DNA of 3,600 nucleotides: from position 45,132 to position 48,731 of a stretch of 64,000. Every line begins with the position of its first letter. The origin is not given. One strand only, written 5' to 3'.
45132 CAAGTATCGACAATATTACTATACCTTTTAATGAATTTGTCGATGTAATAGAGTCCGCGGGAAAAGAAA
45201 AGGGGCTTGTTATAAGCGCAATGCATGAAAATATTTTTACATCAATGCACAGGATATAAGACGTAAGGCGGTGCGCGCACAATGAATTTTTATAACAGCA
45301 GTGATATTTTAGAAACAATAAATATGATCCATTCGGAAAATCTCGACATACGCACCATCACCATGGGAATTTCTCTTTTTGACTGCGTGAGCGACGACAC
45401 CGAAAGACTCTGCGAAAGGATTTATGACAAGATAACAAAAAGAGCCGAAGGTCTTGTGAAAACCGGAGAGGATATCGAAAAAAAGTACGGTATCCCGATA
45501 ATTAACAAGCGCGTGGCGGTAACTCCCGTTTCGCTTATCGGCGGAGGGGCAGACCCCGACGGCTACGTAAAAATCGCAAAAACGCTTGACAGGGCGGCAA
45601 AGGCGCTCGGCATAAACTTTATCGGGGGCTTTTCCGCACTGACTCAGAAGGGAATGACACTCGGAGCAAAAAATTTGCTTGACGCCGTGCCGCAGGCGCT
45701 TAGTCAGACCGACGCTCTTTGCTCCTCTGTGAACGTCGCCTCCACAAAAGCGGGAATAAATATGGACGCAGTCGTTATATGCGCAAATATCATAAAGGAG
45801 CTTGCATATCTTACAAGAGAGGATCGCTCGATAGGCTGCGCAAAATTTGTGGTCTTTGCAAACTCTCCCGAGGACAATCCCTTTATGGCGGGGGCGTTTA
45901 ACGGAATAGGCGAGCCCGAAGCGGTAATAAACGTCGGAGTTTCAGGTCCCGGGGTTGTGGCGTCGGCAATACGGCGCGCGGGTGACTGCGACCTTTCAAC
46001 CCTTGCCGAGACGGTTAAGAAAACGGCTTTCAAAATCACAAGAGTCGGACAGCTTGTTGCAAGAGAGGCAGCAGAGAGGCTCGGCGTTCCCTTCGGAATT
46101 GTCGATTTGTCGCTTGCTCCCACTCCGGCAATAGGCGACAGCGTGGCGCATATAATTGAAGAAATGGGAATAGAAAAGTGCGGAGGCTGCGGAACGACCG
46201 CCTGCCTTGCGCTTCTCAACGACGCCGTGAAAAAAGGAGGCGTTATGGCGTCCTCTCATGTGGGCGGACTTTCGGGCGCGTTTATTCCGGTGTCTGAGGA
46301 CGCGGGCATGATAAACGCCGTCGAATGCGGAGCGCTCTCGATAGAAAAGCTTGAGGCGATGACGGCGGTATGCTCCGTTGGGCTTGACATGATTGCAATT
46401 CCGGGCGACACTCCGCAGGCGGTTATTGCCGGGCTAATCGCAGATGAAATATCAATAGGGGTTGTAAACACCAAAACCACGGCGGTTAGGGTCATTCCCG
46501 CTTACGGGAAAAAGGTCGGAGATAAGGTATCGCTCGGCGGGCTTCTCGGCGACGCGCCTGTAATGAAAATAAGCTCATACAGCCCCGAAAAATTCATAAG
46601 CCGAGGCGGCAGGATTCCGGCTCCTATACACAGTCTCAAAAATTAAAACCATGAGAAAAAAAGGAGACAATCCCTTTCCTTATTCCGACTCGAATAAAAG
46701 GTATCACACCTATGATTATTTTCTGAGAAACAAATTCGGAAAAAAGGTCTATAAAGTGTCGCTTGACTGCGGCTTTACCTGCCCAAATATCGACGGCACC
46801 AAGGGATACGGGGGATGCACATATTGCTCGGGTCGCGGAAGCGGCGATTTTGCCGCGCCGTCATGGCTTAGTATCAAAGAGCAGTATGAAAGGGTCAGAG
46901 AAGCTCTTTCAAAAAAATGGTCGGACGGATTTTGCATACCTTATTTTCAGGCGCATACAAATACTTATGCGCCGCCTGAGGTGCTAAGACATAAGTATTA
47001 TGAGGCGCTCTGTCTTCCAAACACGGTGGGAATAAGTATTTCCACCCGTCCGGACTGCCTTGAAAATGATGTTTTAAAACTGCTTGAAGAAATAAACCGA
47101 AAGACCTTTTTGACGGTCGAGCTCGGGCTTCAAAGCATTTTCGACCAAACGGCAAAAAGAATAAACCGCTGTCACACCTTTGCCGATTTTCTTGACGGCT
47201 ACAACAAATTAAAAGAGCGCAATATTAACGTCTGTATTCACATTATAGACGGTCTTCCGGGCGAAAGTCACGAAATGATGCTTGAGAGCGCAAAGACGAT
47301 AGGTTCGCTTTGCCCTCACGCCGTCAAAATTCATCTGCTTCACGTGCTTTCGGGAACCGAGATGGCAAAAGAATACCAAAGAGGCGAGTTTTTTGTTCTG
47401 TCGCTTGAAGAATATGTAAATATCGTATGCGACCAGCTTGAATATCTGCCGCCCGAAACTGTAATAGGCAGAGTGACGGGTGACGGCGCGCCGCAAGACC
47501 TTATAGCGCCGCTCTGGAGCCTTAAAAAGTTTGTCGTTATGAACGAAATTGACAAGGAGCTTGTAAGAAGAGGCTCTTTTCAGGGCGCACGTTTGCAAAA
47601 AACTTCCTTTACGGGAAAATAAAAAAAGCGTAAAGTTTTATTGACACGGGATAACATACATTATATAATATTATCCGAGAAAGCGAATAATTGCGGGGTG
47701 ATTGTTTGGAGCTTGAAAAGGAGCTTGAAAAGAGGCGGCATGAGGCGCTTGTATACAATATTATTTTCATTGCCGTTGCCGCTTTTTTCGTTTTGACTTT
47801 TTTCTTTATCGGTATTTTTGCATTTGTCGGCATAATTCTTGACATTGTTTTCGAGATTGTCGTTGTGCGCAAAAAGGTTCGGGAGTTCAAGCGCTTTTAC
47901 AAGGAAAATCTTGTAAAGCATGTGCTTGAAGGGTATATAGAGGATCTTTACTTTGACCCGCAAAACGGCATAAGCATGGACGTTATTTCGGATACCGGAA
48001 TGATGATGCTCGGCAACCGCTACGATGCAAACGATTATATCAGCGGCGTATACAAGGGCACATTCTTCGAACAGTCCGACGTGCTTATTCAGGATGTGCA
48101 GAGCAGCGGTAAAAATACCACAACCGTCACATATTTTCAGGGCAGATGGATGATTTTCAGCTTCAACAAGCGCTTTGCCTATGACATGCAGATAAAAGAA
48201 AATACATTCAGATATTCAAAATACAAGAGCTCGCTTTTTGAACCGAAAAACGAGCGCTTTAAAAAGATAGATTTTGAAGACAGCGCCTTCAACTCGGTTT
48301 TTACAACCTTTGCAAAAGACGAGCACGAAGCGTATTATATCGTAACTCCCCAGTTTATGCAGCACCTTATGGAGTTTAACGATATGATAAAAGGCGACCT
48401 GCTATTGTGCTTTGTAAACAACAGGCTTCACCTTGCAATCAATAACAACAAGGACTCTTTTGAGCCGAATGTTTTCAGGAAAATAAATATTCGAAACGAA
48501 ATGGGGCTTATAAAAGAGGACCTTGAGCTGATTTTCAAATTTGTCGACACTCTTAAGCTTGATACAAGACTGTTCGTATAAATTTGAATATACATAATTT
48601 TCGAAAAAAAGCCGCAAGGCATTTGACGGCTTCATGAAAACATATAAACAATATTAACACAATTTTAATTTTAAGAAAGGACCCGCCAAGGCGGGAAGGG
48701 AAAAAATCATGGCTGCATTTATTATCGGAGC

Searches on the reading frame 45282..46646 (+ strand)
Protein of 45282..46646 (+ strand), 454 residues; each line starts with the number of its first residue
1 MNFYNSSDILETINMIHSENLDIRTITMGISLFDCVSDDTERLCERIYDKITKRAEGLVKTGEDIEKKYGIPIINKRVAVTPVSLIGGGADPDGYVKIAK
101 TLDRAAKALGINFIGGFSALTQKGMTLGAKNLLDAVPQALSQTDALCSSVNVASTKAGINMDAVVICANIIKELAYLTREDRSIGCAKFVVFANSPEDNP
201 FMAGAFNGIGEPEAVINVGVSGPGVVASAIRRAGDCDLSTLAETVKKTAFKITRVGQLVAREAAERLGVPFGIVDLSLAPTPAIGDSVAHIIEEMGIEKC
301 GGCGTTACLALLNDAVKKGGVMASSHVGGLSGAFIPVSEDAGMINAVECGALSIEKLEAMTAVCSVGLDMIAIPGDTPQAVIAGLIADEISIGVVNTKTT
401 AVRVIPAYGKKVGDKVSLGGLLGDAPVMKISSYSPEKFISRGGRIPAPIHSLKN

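Call 86: search_protein_families(library=pfam, proteins=[window:45282-46646:+], max_evalue=0.00001)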
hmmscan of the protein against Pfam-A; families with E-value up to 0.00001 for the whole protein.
window:45282-46646:+ (454 aa): 1 family
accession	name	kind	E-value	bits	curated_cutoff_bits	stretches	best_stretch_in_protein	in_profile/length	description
PF05167.17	DUF711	-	3.1e-190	632.7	25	1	14-424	1-412/413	Uncharacterised ACR (DUF711)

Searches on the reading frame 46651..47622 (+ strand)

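Call 86: search_protein_families(library=pfam, proteins=[window:46651-47622:+], max_evalue=0.00001)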
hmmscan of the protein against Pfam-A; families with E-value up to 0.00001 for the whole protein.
window:46651-47622:+ (323 aa): 2 families
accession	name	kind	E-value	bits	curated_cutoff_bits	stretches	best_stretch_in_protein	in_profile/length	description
PF16199.10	Radical_SAM_C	-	1.2e-30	105.9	31.9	1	222-305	1-84/85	Radical_SAM C-terminal domain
PF04055.27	Radical_SAM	-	1.4e-16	61.6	29.5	1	55-216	10-165/166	Radical SAM superfamily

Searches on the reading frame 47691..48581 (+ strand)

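Call 86: search_protein_families(library=pfam, proteins=[window:47691-48581:+], max_evalue=0.00001)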
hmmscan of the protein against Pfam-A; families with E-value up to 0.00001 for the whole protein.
window:47691-48581:+ (296 aa): 1 family
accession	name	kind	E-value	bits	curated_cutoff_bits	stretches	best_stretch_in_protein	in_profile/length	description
PF11335.13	DUF3137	-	4.9e-33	114.4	26.1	1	147-290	1-139/139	Protein of unknown function (DUF3137)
